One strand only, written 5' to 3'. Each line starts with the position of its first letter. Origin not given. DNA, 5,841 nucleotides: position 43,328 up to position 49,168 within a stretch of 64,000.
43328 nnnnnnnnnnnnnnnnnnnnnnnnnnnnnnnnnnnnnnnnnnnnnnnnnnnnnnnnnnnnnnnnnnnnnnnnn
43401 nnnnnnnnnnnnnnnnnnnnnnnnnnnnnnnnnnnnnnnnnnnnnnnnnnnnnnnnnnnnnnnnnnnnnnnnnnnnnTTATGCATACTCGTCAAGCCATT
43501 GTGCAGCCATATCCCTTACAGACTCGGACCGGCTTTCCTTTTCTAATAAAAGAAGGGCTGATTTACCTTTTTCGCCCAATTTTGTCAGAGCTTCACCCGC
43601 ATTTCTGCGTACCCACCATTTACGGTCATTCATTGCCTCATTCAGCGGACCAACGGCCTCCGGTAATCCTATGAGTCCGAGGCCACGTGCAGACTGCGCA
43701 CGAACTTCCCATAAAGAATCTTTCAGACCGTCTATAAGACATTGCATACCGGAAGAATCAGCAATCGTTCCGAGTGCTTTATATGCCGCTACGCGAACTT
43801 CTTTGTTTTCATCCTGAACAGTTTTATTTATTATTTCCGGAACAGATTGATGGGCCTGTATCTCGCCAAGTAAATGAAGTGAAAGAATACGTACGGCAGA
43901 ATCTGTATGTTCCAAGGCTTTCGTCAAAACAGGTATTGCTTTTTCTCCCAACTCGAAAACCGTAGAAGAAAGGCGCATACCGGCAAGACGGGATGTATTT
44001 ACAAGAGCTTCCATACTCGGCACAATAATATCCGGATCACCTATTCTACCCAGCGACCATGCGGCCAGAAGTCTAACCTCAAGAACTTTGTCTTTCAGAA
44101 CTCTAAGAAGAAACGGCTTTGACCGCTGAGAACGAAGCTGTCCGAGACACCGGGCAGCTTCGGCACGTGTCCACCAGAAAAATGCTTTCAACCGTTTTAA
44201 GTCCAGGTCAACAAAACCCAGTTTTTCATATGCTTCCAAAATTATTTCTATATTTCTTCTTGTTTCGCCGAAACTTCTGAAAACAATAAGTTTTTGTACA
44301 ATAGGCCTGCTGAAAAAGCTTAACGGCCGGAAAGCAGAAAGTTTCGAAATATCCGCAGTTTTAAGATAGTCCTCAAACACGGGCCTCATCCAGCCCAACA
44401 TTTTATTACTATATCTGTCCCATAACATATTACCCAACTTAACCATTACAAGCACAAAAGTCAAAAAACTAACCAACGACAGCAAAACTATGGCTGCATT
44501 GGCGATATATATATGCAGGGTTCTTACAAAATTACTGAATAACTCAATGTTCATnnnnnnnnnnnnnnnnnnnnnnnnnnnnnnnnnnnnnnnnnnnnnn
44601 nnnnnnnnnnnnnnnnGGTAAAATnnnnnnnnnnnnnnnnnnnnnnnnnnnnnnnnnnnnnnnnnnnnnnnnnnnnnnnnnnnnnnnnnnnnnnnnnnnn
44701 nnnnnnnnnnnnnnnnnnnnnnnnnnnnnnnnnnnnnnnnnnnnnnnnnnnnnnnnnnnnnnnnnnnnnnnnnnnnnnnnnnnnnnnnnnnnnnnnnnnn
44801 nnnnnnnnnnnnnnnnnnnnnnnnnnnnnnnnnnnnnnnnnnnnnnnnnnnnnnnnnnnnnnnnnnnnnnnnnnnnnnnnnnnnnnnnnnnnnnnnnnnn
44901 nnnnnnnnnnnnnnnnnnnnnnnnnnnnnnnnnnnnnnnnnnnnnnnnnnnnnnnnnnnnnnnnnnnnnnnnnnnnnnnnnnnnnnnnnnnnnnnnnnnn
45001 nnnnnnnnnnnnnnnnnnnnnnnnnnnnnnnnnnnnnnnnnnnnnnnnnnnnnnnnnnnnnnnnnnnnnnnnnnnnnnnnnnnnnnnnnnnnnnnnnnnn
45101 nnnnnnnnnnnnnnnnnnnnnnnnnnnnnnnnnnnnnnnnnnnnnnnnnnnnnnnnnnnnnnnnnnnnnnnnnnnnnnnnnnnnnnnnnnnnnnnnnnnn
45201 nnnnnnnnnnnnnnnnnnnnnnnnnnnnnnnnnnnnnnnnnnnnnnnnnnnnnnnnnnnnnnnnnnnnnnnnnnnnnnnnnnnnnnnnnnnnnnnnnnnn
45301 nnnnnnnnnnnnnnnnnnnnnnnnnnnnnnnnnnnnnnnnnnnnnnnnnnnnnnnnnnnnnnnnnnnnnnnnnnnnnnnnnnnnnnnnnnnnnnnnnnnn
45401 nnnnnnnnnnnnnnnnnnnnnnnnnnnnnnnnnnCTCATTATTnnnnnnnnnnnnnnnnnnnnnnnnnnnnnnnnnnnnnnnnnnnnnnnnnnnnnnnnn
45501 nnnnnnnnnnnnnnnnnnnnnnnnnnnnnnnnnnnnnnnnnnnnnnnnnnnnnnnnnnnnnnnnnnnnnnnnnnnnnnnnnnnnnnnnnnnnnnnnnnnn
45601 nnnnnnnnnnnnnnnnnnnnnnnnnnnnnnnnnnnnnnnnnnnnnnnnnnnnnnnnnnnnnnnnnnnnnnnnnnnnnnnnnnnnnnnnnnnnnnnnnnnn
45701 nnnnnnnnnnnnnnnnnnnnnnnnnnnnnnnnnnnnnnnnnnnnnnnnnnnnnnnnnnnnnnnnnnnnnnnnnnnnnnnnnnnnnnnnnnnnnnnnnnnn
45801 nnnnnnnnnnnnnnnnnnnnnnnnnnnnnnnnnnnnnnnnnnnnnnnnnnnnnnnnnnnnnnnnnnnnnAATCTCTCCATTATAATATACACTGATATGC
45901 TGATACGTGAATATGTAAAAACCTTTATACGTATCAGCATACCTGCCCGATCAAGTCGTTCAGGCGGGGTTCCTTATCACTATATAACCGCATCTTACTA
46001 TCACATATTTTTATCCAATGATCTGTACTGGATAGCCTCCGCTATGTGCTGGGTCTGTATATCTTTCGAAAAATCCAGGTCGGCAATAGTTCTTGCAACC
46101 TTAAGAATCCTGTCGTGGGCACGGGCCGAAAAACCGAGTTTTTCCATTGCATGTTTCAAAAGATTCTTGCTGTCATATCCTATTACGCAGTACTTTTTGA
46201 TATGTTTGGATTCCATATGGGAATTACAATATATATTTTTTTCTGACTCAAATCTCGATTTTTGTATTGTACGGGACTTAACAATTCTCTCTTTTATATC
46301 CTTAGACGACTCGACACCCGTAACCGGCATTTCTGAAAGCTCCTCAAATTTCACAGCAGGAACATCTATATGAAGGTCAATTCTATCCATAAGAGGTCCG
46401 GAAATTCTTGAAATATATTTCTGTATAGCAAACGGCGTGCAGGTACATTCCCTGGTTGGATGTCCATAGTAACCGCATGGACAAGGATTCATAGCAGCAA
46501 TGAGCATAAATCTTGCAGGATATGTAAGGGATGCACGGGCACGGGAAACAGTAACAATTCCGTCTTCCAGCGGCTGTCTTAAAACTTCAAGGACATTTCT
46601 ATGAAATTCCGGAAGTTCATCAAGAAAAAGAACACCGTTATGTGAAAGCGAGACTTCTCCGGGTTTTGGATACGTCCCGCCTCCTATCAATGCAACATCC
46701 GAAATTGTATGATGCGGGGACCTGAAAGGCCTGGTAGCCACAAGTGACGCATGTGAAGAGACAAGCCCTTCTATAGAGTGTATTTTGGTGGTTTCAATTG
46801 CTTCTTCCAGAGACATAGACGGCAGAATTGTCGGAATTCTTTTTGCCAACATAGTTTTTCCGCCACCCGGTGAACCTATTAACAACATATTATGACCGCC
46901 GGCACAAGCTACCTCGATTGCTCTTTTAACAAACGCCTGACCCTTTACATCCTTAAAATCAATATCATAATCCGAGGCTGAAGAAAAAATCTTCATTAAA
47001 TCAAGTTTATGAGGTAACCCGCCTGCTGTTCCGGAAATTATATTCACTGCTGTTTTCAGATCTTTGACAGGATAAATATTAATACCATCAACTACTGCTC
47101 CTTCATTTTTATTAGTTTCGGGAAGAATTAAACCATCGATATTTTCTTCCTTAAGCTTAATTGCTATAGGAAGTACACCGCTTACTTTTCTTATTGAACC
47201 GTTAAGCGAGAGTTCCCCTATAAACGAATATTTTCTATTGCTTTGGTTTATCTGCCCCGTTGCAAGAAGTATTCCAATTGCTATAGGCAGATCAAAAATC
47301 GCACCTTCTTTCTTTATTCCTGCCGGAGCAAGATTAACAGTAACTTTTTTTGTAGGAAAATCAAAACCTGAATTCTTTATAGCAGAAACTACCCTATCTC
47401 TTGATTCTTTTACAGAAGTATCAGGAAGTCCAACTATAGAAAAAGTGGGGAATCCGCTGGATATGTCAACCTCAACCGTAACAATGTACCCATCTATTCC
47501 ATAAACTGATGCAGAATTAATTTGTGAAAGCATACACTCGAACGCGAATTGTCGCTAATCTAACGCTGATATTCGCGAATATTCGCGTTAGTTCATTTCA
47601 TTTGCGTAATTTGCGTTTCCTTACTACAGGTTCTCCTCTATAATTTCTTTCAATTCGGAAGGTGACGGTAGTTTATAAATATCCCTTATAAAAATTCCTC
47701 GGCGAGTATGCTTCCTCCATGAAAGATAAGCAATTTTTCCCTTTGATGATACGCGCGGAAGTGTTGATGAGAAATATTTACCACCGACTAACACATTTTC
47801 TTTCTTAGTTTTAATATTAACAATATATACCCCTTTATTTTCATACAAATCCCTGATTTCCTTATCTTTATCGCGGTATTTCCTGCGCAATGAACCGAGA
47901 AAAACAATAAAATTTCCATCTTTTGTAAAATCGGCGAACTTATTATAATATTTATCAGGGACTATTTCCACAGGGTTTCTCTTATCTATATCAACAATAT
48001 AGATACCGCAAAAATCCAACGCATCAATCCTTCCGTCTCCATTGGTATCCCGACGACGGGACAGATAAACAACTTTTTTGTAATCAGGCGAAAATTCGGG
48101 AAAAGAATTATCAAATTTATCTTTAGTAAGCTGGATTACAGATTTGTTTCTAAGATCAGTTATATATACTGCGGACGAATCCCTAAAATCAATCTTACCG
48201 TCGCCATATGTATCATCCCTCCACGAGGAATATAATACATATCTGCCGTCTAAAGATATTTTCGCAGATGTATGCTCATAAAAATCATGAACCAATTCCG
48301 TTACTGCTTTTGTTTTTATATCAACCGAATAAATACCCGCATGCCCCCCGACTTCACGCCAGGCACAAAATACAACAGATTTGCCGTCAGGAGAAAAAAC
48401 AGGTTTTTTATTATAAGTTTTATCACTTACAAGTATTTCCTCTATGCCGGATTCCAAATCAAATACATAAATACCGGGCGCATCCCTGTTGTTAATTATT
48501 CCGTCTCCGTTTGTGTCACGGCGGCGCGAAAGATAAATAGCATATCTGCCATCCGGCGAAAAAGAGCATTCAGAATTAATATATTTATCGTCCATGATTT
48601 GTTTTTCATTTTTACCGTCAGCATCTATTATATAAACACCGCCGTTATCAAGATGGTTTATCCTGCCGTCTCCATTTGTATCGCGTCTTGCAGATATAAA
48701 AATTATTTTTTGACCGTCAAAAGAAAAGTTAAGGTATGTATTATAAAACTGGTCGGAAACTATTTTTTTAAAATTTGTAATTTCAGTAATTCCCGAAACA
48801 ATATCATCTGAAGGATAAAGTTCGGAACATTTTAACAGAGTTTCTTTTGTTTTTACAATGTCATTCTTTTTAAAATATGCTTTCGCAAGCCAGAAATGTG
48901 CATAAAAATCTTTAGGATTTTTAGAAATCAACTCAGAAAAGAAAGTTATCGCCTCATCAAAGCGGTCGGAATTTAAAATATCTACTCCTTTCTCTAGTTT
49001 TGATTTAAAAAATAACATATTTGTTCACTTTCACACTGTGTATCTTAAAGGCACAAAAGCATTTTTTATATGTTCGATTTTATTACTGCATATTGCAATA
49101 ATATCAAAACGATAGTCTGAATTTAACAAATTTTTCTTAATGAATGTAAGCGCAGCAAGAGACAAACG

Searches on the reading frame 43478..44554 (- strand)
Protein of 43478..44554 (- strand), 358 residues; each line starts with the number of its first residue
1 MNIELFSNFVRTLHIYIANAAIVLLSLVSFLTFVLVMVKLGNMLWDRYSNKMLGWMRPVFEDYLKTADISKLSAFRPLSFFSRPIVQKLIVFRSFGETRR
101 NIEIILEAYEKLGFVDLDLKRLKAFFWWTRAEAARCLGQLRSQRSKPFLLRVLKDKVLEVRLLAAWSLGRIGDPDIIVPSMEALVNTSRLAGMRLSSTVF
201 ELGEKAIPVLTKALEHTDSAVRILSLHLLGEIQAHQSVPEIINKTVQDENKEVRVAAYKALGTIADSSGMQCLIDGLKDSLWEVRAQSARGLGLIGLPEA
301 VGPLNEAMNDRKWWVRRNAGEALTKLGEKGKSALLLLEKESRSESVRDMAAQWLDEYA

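Call 3: search_protein_families(library=ncbifam, proteins=[window:43478-44554:-], max_evalue=0.01)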
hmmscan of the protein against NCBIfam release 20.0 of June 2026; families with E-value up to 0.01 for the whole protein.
window:43478-44554:- (358 aa): 8 families
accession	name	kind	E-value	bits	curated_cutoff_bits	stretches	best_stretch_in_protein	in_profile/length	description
NF045915.1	PhycobilmeDegNblB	equivalog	2.1e-15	56.8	300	3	229-315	123-208/214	phycobilisome degradation protein NblB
NF058502.1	phyc_lyase_CpcE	equivalog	1.6e-12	47.5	330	1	130-186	59-115/260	C-phycocyanin alpha-cysteine-84 phycocyanobilin lyase subunit CpcE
NF010374.0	PRK13800.1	equivalog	1.8e-12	46.4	1196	1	210-331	748-871/898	fumarate reductase/succinate dehydrogenase flavoprotein subunit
TIGR02270.1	TIGR02270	subfamily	1.2e-08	34.5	206.8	0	208-260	150-201/410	TIGR02270 family protein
NF058515.1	phyc_lyase_CpcF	equivalog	1.4e-08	34.5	220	1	199-265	54-120/200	C-phycocyanin alpha-cysteine-84 phycocyanobilin lyase subunit CpcF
NF045662.1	DVU0298_fam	equivalog_domain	1.8e-06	27.7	75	0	123-176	125-177/213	DVU0298 family protein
NF058505.1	phyc_lyase_CpeY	equivalog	5.4e-06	25.2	600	1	207-335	273-406/419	C-phycoerythrin alpha-cysteine-82 phycoerythrobilin lyase CpeY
NF007244.0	PRK09687.1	equivalog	0.0047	16.3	275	0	203-292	89-184/285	putative lyase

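Call 4: search_protein_families(library=pfam, proteins=[window:43478-44554:-], max_evalue=0.01)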
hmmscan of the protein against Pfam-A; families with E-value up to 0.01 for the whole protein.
window:43478-44554:- (358 aa): 7 families
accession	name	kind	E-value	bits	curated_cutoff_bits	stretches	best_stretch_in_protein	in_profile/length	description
PF13646.12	HEAT_2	-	2e-37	127.8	27.7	3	273-352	4-85/88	HEAT repeats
PF02985.28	HEAT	-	1.6e-26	90.3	23.5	1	147-172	3-28/31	HEAT repeat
PF03130.22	HEAT_PBS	-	2.4e-17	61.9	20.9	1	130-155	2-27/27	PBS lyase HEAT-like repeat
PF13513.12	HEAT_EZ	-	1.5e-10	41.7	27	1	127-171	1-55/55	HEAT-like repeat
PF12717.13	Cnd1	-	0.00024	21.6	26.4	0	285-326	3-48/162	non-SMC mitotic condensation complex subunit 1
PF24714.1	TOR1L1_N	-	0.001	18.9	43.3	0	297-334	209-246/281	TORTIFOLIA1 N-terminal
PF25786.1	HEAT_GCN1_C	-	0.008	16.6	27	0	233-265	23-95/151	GCN1-like, C-terminal HEAT repeats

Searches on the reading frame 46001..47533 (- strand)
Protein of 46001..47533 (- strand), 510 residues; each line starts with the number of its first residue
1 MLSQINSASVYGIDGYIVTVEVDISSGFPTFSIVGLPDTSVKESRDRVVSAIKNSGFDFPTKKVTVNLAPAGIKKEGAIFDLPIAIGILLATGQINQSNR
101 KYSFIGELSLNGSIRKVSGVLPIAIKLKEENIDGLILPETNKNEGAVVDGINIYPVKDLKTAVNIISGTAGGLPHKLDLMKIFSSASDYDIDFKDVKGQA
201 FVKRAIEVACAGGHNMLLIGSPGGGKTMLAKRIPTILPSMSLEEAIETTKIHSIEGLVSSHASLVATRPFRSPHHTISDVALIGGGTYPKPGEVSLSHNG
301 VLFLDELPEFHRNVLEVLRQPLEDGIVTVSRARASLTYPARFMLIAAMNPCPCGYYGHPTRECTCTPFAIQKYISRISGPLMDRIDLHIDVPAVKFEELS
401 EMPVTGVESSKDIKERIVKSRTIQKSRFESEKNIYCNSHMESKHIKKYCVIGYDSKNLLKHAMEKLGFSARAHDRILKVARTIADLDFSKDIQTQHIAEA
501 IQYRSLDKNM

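Call 56: search_protein_families(library=ncbifam, proteins=[window:46001-47533:-], max_evalue=0.00001)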
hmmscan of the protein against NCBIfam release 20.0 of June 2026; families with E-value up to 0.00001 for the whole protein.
window:46001-47533:- (510 aa): 8 families
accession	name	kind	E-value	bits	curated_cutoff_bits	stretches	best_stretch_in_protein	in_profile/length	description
TIGR00368.1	TIGR00368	hypoth_equivalog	1.1e-196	654.3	362.4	1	6-504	2-499/499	YifB family Mg chelatase-like AAA ATPase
NF007365.0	PRK09862.1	equivalog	2.4e-139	465.2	530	1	3-508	4-496/506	YifB family Mg chelatase-like AAA ATPase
TIGR02902.1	spore_lonB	equivalog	1.8e-12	46.7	723.3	1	40-165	404-529/531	ATP-dependent protease LonB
TIGR02442.1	Cob-chelat-sub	hypoth_equivalog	3.4e-09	35.7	779.45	1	284-350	113-179/641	putative cobaltochelatase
TIGR00764.1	lon_rel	equivalog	1.9e-08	33.4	516.6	0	196-246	20-70/608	ATP-dependent protease LonB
TIGR02903.1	spore_lon_C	equivalog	7.5e-08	31.3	678.8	0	97-166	544-614/615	Lon family ATP-dependent protease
TIGR00416.1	sms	equivalog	5.9e-06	25.3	403.05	1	54-163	348-454/454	DNA repair protein RadA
TIGR02031.1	BchD-ChlD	equivalog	6.7e-06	25.1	499.55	0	282-350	75-143/608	magnesium chelatase ATPase subunit D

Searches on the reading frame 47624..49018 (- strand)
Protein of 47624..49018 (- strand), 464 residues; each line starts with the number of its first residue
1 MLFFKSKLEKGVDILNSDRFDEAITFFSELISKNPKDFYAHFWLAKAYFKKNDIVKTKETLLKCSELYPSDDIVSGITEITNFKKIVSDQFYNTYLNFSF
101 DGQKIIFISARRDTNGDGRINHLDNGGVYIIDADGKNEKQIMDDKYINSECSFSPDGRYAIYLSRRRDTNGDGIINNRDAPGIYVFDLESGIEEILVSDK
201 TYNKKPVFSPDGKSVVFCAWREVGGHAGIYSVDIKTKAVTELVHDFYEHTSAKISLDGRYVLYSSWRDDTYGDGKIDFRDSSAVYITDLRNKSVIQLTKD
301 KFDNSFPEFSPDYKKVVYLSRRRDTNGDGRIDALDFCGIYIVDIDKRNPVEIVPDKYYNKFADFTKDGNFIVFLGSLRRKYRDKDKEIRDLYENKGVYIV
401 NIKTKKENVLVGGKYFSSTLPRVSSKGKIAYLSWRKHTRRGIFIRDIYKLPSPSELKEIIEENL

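Call 56: search_protein_families(library=ncbifam, proteins=[window:47624-49018:-], max_evalue=0.00001)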
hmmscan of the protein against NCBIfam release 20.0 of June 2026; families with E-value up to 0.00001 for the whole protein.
window:47624-49018:- (464 aa): 7 families
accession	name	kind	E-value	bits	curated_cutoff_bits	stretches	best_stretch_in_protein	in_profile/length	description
TIGR02800.1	propeller_TolB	equivalog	8.1e-25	87.6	343.15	1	179-267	213-299/418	Tol-Pal system beta propeller repeat protein TolB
NF053518.1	DipepPtdsDpp5Prph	equivalog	4.3e-15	55.3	900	1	149-246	198-296/655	dipeptidyl-peptidase Dpp5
NF002183.0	PRK01029.1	equivalog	9.5e-13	48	405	0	139-265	273-389/429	Tol-Pal system protein TolB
NF003124.0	PRK04043.1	equivalog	5.3e-10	38.7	428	1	178-324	254-390/419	Tol-Pal system protein TolB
NF053607.1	CHU_0125_OmpA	equivalog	7.2e-09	34.7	620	0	9-58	24-73/639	CHU_0125 family OmpA-like outer membrane integrity protein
NF033523.0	lasso_peptidase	equivalog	5.8e-06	25.3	400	0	150-268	23-153/638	Atxe2 family lasso peptide isopeptidase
TIGR02795.1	tol_pal_ybgF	equivalog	6.2e-06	26.8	90.1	0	9-72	7-73/119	tol-pal system protein YbgF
